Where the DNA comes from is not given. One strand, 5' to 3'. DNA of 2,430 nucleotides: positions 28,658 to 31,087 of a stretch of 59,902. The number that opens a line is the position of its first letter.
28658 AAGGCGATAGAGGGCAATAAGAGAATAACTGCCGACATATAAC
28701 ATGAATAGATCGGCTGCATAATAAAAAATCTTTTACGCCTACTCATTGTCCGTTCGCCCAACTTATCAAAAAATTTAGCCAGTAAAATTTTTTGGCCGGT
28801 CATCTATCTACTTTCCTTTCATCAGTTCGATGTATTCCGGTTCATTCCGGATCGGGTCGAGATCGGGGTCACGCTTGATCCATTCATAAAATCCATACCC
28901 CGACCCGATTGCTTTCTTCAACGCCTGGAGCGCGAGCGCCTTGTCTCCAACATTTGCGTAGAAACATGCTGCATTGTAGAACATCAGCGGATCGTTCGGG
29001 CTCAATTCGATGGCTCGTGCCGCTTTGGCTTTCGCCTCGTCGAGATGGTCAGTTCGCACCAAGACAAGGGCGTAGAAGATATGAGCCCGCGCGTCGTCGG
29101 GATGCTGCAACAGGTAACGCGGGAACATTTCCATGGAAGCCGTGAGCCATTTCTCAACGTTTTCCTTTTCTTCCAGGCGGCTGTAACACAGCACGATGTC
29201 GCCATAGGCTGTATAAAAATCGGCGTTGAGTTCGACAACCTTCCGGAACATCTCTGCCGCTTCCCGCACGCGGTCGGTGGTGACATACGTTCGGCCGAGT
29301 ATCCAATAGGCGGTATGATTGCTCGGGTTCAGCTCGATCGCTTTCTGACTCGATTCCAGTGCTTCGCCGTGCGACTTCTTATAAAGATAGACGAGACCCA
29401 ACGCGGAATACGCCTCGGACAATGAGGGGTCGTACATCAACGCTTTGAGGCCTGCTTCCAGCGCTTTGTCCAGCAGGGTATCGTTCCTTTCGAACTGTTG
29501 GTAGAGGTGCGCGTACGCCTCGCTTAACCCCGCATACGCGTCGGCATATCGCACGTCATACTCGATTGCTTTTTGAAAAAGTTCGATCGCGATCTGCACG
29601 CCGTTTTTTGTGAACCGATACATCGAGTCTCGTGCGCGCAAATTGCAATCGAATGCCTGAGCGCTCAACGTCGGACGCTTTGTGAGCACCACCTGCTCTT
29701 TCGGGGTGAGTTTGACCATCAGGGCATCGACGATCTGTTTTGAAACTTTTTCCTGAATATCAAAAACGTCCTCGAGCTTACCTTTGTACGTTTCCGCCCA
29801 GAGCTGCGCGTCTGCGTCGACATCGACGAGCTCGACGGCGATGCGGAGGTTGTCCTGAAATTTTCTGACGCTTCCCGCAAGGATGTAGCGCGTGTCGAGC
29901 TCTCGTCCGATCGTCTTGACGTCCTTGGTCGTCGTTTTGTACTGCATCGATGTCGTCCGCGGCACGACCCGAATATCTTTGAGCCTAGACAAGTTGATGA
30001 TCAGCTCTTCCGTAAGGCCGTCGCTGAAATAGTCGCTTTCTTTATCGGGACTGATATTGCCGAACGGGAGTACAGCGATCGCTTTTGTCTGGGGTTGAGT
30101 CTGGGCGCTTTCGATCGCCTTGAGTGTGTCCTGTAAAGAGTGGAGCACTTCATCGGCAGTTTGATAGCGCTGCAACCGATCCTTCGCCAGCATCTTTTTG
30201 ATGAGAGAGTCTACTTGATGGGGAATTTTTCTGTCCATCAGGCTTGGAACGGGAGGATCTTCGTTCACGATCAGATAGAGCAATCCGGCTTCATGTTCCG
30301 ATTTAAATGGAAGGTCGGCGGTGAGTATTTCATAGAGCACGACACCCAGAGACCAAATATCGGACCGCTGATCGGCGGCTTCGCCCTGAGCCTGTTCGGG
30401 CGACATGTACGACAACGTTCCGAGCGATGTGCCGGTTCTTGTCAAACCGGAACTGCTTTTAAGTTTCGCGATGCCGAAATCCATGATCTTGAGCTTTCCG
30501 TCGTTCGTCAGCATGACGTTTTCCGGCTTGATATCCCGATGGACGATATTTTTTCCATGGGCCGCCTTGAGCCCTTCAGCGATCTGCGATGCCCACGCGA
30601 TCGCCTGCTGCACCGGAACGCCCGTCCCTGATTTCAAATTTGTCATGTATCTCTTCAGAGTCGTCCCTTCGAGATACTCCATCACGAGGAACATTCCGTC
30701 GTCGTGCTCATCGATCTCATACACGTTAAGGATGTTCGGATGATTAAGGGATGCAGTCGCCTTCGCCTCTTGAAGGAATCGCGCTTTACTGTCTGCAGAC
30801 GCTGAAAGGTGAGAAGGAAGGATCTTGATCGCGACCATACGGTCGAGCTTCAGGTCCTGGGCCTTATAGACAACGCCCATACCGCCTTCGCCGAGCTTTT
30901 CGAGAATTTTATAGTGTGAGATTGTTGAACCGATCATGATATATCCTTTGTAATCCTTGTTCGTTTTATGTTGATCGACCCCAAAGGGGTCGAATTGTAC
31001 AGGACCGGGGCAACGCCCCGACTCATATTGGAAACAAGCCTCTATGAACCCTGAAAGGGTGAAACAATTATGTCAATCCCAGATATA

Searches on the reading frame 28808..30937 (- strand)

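Call 65: search_protein_families(library=pfam, proteins=[window:28808-30937:-])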
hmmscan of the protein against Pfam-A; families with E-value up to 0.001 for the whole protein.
window:28808-30937:- (709 aa): 18 families
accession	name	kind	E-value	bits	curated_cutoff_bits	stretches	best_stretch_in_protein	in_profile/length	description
PF00069.31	Pkinase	-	4.1e-59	200.6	31.7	1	9-266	1-259/263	Protein kinase domain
PF07714.23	PK_Tyr_Ser-Thr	-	2.3e-42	145.5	23.1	1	10-259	2-250/258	Protein tyrosine and serine/threonine kinase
PF13181.12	TPR_8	-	3.6e-15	55.2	25.7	1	508-540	2-34/34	Tetratricopeptide repeat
PF07719.23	TPR_2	-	6.6e-14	51.3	27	0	508-540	2-34/34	Tetratricopeptide repeat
PF13414.12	TPR_11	-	3.2e-12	46.4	26.8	1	517-552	4-39/42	TPR repeat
PF13431.12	TPR_17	-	9.7e-12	44.6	24.4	0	641-671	4-34/34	Tetratricopeptide repeat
PF14559.12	TPR_19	-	5.8e-11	43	25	0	521-573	5-57/68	Tetratricopeptide repeat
PF00515.34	TPR_1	-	2.1e-10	40.4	27.8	1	508-540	2-34/34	Tetratricopeptide repeat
PF13432.12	TPR_16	-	5.2e-10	40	32.7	0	512-570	2-60/65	Tetratricopeptide repeat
PF13424.12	TPR_12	-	4.9e-09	36.7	30.1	0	487-536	24-74/77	Tetratricopeptide repeat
PF14531.12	Kinase-like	-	6.6e-07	29.3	25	1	127-257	162-289/289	Kinase-like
PF23914.1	TPR_CcmH_CycH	-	2e-06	28.2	42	1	537-647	46-152/158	Cytochrome c-type biogenesis protein H TPR domain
PF12895.13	ANAPC3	-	4e-06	27.5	27.2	0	489-566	5-81/82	Anaphase-promoting complex, cyclosome, subunit 3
PF01636.29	APH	-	4e-06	27.2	23.2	0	111-157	149-197/239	Phosphotransferase enzyme family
PF13428.12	TPR_14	-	6.6e-06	26.7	23.5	0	617-656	2-41/44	Tetratricopeptide repeat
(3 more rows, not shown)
